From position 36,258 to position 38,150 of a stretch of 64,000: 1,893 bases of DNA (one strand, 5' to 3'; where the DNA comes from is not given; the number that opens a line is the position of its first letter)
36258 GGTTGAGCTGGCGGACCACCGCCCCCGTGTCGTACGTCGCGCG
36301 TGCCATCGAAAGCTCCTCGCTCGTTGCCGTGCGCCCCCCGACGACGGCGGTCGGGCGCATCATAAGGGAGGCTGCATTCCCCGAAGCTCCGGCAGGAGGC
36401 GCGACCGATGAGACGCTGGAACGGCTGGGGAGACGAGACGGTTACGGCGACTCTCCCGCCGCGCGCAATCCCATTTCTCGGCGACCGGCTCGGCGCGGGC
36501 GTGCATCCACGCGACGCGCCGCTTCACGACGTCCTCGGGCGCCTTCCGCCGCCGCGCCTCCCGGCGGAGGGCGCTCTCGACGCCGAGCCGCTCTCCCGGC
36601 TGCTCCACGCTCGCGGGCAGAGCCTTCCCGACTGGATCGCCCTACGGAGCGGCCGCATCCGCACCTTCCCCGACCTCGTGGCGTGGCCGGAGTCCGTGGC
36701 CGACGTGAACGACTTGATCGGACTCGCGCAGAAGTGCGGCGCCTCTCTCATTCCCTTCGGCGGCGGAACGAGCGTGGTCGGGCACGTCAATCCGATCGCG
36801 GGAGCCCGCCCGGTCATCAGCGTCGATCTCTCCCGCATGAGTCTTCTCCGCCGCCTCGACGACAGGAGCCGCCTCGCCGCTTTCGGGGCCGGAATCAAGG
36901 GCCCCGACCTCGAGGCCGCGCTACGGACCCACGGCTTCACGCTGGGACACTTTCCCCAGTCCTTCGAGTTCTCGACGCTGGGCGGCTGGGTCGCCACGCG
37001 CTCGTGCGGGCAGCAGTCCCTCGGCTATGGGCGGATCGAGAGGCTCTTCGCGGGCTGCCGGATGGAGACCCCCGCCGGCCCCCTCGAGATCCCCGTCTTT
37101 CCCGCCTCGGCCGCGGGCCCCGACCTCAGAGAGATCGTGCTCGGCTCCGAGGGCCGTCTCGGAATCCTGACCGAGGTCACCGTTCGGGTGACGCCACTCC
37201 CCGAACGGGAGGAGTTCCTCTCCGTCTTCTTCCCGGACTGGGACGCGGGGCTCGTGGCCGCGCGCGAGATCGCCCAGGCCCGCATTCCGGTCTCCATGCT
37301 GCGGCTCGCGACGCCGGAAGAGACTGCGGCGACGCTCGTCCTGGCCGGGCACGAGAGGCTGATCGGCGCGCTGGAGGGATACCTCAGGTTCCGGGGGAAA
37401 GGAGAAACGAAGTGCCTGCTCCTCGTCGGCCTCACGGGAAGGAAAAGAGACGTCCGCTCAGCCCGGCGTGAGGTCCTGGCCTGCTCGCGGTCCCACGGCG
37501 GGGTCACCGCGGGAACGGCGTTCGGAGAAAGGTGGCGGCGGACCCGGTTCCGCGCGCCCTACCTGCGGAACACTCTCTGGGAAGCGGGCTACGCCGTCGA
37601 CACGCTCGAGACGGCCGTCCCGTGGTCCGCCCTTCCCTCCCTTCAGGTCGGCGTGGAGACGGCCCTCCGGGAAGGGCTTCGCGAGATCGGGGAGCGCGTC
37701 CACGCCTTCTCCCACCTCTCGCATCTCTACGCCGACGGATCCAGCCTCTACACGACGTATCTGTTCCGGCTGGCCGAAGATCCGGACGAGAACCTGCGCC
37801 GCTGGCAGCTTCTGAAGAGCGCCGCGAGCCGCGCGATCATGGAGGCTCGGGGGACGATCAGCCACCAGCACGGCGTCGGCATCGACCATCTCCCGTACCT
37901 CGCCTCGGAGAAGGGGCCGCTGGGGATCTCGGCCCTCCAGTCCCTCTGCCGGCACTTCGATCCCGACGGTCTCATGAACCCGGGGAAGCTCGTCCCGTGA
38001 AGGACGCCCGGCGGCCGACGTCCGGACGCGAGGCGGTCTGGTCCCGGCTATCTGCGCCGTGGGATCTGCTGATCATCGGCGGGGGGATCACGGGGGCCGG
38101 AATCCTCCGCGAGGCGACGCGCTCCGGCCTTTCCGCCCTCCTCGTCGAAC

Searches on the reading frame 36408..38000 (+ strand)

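Call 80: search_protein_families(library=pfam, proteins=[window:36408-38000:+], max_evalue=0.00001)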
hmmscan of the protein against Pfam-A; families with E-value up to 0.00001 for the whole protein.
window:36408-38000:+ (530 aa): 2 families
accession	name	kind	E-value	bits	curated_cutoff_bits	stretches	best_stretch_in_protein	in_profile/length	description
PF02913.24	FAD-oxidase_C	-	6.5e-43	147.7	21.2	1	265-528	2-248/248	FAD linked oxidases, C-terminal domain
PF01565.28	FAD_binding_4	-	2.2e-26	92.6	26.4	1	88-224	1-133/139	FAD binding domain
